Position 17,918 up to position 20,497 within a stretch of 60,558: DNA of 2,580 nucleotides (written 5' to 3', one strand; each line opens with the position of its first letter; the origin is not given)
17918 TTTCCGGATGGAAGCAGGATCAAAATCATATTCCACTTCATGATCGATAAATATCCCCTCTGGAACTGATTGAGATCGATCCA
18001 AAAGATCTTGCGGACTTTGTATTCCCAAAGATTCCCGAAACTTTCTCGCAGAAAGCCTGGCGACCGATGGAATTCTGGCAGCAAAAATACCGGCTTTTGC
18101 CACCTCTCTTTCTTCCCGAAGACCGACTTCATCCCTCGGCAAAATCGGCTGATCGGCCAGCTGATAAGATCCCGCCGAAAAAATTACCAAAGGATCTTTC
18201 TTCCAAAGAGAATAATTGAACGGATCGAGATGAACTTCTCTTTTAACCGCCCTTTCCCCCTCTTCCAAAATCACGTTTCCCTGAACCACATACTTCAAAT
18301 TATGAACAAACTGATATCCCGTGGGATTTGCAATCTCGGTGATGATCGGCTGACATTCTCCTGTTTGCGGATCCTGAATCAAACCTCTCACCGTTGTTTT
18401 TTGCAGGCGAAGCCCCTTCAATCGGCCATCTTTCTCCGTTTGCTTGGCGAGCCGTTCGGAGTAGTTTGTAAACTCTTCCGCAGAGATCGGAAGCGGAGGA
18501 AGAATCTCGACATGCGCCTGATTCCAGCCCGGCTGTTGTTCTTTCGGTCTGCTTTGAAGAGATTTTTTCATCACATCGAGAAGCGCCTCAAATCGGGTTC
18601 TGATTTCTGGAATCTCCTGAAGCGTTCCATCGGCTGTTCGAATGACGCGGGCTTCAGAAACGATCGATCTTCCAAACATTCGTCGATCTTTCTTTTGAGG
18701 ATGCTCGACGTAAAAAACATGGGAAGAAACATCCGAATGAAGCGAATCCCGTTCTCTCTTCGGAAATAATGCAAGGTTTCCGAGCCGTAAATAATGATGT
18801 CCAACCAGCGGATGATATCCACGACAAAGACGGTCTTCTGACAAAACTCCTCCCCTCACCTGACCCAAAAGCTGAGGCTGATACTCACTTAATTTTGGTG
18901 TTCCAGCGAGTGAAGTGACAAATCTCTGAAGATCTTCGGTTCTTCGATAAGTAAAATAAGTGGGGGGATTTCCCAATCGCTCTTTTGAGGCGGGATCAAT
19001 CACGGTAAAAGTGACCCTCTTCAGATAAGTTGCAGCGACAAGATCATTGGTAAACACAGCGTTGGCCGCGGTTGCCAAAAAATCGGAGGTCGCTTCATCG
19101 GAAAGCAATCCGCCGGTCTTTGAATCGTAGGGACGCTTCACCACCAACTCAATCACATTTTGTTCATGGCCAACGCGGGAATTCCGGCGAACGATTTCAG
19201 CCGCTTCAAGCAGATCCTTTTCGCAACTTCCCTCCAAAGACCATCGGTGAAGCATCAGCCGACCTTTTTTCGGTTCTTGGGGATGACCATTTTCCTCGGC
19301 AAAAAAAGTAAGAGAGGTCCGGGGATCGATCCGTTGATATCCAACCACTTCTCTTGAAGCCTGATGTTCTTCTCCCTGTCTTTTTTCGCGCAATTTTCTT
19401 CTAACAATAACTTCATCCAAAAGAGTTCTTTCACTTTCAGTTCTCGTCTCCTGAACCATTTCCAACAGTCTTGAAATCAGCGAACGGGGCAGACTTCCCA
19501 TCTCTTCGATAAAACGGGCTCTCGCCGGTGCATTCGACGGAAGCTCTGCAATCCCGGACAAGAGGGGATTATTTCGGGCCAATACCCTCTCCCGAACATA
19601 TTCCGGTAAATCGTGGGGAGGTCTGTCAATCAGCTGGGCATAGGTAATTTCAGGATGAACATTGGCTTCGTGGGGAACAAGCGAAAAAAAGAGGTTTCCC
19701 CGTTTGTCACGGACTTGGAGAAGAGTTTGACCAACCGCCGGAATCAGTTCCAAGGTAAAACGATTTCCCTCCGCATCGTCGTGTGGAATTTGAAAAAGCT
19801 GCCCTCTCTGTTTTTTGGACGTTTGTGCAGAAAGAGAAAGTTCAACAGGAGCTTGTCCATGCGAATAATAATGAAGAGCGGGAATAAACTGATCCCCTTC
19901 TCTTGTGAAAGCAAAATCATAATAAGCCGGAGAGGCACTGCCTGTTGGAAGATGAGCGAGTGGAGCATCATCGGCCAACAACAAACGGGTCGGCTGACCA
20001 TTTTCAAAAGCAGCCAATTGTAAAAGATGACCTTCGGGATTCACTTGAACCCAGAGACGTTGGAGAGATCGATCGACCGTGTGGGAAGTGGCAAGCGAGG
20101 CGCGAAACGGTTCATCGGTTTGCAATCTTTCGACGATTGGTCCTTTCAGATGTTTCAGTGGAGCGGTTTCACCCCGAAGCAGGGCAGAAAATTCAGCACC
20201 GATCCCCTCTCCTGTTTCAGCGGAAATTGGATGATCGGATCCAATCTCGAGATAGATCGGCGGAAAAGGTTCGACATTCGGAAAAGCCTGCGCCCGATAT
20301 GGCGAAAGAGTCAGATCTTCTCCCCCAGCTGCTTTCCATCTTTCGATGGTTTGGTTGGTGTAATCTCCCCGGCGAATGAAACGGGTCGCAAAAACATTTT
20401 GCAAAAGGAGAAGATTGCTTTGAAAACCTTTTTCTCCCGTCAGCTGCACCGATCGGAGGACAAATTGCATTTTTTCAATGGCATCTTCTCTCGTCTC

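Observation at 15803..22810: Giant single-chain BC-CT carboxylase-like protein with a novel N-terminal region and no visible biotin carrier domain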

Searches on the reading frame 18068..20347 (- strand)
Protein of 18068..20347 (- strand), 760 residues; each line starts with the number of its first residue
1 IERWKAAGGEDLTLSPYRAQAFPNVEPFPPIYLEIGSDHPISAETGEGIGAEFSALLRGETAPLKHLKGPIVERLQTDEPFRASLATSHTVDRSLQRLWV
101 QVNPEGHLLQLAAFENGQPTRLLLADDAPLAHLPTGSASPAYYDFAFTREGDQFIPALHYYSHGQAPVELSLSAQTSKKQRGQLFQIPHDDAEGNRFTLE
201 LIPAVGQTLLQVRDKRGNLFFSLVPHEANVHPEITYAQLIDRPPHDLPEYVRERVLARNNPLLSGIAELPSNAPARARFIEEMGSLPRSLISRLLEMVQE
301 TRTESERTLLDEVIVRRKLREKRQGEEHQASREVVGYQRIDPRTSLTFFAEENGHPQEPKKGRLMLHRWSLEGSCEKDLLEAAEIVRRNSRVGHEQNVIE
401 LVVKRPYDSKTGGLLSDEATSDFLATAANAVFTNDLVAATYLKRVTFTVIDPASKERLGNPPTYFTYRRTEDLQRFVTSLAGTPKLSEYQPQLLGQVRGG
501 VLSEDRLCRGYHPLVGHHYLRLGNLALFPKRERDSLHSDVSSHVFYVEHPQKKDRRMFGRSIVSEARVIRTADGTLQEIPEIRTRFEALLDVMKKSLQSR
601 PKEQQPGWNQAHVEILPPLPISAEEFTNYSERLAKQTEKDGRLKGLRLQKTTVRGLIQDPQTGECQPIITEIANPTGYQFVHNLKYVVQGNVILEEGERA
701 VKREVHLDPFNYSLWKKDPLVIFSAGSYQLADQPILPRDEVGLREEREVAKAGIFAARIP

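Call 19: search_solved_structures(query=A3, max_evalue=10, show_alignments=2)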
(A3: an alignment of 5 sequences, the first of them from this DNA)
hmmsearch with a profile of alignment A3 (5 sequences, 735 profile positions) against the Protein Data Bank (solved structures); distinct sequences matched with E-value up to 10: 14.
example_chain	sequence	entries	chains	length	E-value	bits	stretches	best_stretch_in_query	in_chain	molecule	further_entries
5cs4_A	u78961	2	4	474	2.2e-11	46.2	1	416-648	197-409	Acetyl-CoA carboxylase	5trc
5i6e_A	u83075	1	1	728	4.9e-11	45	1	417-648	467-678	Acetyl-CoA carboxylase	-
5csa_A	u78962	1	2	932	7.8e-11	44.4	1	417-648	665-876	Acetyl-CoA carboxylase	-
5csk_A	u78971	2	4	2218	2.4e-10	42.8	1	417-646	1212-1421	Acetyl-CoA carboxylase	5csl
8xkz_C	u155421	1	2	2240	3.1e-10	42.4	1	419-653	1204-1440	Acetyl-CoA carboxylase 1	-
6g2i_D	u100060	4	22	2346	3.3e-10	42.3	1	419-653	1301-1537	Acetyl-CoA carboxylase 1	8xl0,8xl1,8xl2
6g2d_B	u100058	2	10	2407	3.4e-10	42.2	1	419-653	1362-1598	Acetyl-CoA carboxylase 1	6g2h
5i6g_A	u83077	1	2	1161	9.4e-10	40.8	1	420-654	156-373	Acetyl-CoA carboxylase-like protein,Acetyl-CoA carboxylase-like protein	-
5i6f_A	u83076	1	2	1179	9.5e-10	40.8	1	420-654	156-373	Acetyl-CoA carboxylase-like protein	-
5i6h_A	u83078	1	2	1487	1.4e-09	40.3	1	420-654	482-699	Acetyl-CoA carboxylase-like protein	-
5i6i_A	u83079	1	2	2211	2.1e-09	39.6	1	420-654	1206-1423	Acetyl-CoA carboxylase-like protein,Acetyl-CoA carboxylase-like protein,Acetyl-CoA carboxy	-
5k0y_V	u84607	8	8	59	0.11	14.1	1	550-595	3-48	ribosomal protein eS30 | 40S ribosomal protein S30 | 40S ribosomal protein eS30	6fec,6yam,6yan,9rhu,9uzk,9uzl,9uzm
3jag_ee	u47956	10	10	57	0.2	13.3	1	551-595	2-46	eS30 | Ubiquitin-like domain-containing protein | Small ribosomal subunit protein eS30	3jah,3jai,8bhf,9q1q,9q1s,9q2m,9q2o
4kzx_e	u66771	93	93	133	0.54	11.8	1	549-595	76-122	40S ribosomal protein S30 | eS30 | 40S ribosomal protein eS30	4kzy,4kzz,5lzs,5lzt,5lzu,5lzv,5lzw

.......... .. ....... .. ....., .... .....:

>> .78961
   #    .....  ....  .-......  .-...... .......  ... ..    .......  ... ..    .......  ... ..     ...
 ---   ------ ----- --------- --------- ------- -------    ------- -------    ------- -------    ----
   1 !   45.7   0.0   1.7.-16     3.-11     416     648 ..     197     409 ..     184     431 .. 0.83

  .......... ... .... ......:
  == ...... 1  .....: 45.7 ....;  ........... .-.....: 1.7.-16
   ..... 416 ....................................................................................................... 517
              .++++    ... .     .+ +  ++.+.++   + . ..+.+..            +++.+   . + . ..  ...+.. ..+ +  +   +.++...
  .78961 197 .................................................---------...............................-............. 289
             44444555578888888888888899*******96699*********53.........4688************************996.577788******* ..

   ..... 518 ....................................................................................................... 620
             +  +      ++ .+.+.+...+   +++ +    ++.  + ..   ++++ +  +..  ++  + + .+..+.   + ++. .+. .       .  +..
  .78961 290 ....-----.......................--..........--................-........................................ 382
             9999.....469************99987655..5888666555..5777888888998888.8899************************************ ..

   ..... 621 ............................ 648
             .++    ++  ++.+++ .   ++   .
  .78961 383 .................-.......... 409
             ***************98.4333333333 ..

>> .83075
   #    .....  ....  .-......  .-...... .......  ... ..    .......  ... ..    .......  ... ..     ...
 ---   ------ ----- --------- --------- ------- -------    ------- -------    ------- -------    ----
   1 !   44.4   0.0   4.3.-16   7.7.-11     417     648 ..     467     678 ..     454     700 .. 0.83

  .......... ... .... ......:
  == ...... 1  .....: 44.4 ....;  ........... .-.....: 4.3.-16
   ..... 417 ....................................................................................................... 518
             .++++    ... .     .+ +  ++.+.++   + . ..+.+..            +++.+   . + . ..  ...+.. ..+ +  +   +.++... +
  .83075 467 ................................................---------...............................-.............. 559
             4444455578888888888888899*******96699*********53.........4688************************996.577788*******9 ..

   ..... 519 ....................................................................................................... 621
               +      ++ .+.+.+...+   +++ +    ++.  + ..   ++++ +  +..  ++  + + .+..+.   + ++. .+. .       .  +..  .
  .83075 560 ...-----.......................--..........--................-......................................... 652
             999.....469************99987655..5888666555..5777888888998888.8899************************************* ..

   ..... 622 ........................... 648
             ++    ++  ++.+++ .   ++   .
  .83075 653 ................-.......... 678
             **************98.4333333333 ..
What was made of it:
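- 18131..19102 (-): Region homologous to the ACC central domain (AC4-AC5-like alpha/beta part), aa ~1237-1560. Profile against PDB: yeast 5CS4/5CSK E 2e-11 (call 19).
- On Eukaryote-type / homodimeric multidomain acetyl-CoA carboxylase: PDB profile E 2e-11 (call 19).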

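Call 46: predict_structure(alignment_id=A3)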
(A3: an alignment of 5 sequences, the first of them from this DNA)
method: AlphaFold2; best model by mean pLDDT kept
length: 760 residues; sequences in the alignment: 5
mean_pLDDT: 64.2   pTM: 0.45
mean pLDDT of the five models: 64.2, 63.8, 63.1, 61.9, 58.1
residues with pLDDT >= 90: 1; 70-90: 350; 50-70: 226; < 50: 183
segments of 3 or more residues with pLDDT < 50: 1-21, 23-25, 36-40, 88-92, 128-138, 189-195, 225-231, 243-252, 321-331, 352-360, 453-460, 475-499, 515-529, 675-679, 732-746, 748-760
pLDDT, mean of each block of 10 residues (from residue 1): 32 34 51 52 64 78 77 82 64 61 73 78 66 45 78 71 70 57 62 58 64 57 48 54 45 53 69 66 63 70 75 69 39 62 73 43 75 74 80 67 63 59 80 62 78 46 72 48 32 39 64 42 40 73 72 69 85 86 88 87 76 82 84 81 74 77 77 55 77 62 75 81 66 44 45 32
secondary structure, 60 per line:
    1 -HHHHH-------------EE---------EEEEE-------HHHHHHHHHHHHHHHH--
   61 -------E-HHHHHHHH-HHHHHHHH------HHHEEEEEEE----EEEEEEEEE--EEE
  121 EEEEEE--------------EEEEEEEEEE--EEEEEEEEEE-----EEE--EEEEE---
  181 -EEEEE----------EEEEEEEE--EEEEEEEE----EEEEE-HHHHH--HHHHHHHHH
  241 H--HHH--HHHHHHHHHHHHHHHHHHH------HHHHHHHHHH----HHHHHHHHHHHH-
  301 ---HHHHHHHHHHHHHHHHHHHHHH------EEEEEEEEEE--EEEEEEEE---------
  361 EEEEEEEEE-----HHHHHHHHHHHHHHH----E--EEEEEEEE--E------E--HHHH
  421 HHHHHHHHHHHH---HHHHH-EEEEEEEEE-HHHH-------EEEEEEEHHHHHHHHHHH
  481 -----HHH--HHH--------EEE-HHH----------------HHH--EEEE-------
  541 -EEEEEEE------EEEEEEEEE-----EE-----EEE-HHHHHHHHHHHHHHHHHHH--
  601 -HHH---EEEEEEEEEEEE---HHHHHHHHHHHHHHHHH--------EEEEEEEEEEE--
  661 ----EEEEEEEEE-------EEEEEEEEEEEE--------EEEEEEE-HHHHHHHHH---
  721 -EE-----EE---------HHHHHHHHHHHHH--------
elements in order (helices of 4 or more, strands of 3 or more residues): H2-6 E31-35 H43-58 H70-77 H79-86 E96-102 E107-115 E118-126 E141-150 E153-162 E168-170 E173-177 E182-186 E197-204 E207-214 E219-223 H225-229 H232-241 H249-267 H274-283 H288-299 H304-325 E332-341 E344-351 E361-369 H375-389 E397-404 H417-432 H436-440 E442-450 H452-455 E463-469 H470-480 E502-504 E530-533 E542-548 E555-563 E576-578 H580-598 E608-619 H623-639 E648-658 E665-673 E681-692 E701-707 H709-717 H740-752
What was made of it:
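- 19103..20326 (-): Post-BC region (aa 829-1236): helices, an 11-strand all-beta block (aa ~917-1044, BT-like) and a short helical segment. It has no biotinyl domain and no invariant lysine. AF2 model (call 46).
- On Eukaryote-type / homodimeric multidomain acetyl-CoA carboxylase: The AF2 model shows helices followed by an 11-strand beta block (call 46).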

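Call 48: fold_search(model_id=the predicted structure, library=pdb)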
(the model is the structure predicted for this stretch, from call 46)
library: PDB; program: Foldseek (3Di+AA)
matches with E <= 10: 711; with E <= 0.001: 32
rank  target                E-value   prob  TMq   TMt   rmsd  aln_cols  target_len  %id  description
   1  5csk_A                3.3e-20  1.00  0.20  0.08  25.2       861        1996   12  Crystal structure of yeast acetyl-CoA carboxylase, unbiotinylated (released 2015-10-28)
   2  5csk_B                2.0e-19  1.00  0.21  0.09  27.0       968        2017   12  Crystal structure of yeast acetyl-CoA carboxylase, unbiotinylated (released 2015-10-28)
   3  5csl_A                2.4e-19  1.00  0.20  0.08  26.3       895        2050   12  Crystal structure of the 500 kD yeast acetyl-CoA carboxylase holoenzyme dimer (released 2015-10-28)
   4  5csl_B                6.9e-19  1.00  0.20  0.08  26.9       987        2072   11  Crystal structure of the 500 kD yeast acetyl-CoA carboxylase holoenzyme dimer (released 2015-10-28)
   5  5i6e                  5.7e-18  1.00  0.23  0.25  19.6       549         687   14  Crystal structure of the central domain of yeast acetyl-CoA carboxylase (released 2016-04-20)
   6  5trc_A                6.3e-18  1.00  0.24  0.39  19.3       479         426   14  Crystal structure of phosphorylated AC3-AC5 domains of yeast acetyl-CoA carboxylase (released 2016-12-07)
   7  5cs4_A                9.1e-18  1.00  0.22  0.37  19.6       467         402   15  Crystal structure of domains AC3-AC5 of yeast acetyl-CoA carboxylase (released 2015-10-28)
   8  5csa_A                4.1e-17  1.00  0.19  0.17  28.4       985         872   12  Crystal structure of domains BT-BCCP-AC1-AC5 of yeast acetyl-CoA carboxylase (released 2015-10-28)
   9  8xl2_C                5.4e-17  1.00  0.20  0.13  26.8       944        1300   11  Human acetyl-CoA carboxylase 1 filament in complex with acetyl-CoA (ACC1-inact) (released 2024-10-23)
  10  5csa_B                5.4e-17  1.00  0.20  0.18  27.7       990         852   12  Crystal structure of domains BT-BCCP-AC1-AC5 of yeast acetyl-CoA carboxylase (released 2015-10-28)
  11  8xl1_A                1.9e-16  1.00  0.20  0.11  26.7       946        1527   11  Core region of the human acetyl-CoA carboxylase 1 filament in complex with acetyl-CoA (ACC1-inact) (released 2024-10-23)
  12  5cs4_B                6.0e-16  1.00  0.22  0.39  19.4       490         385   14  Crystal structure of domains AC3-AC5 of yeast acetyl-CoA carboxylase (released 2015-10-28)
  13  5trc_B                1.9e-15  1.00  0.23  0.41  18.9       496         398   16  Crystal structure of phosphorylated AC3-AC5 domains of yeast acetyl-CoA carboxylase (released 2016-12-07)
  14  8xl0_E                5.4e-15  1.00  0.22  0.10  21.9       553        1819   15  Citrate-induced filament of human acetyl-coenzyme A carboxylase 1 (ACC1-citrate) (released 2024-10-23)
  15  8xkz_C                5.4e-15  1.00  0.22  0.09  21.9       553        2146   15  Core region of the citrate-induced human acetyl-CoA carboxylase 1 filament (ACC1-citrate) (released 2024-10-23)
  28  5i6f_A                6.4e-11  1.00  0.19  0.14  21.4       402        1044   16  Crystal structure of C-terminal variant 1 of Chaetomium thermophilum acetyl-CoA carboxylase (released 2016-04-20)
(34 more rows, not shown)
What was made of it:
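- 18131..19102 (-): Foldseek E 3e-20 (call 48).
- The non-catalytic central domain is kept (calls 19, 48).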

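Call 75: find_homologous_proteins(query=A3, max_evalue=0.001)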
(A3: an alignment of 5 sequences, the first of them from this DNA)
Query A3 (5 sequences): 8000 candidates shared short words with the query, none scored E <= 0.001.
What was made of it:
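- Tried and rejected: Nothing scored (call 75).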
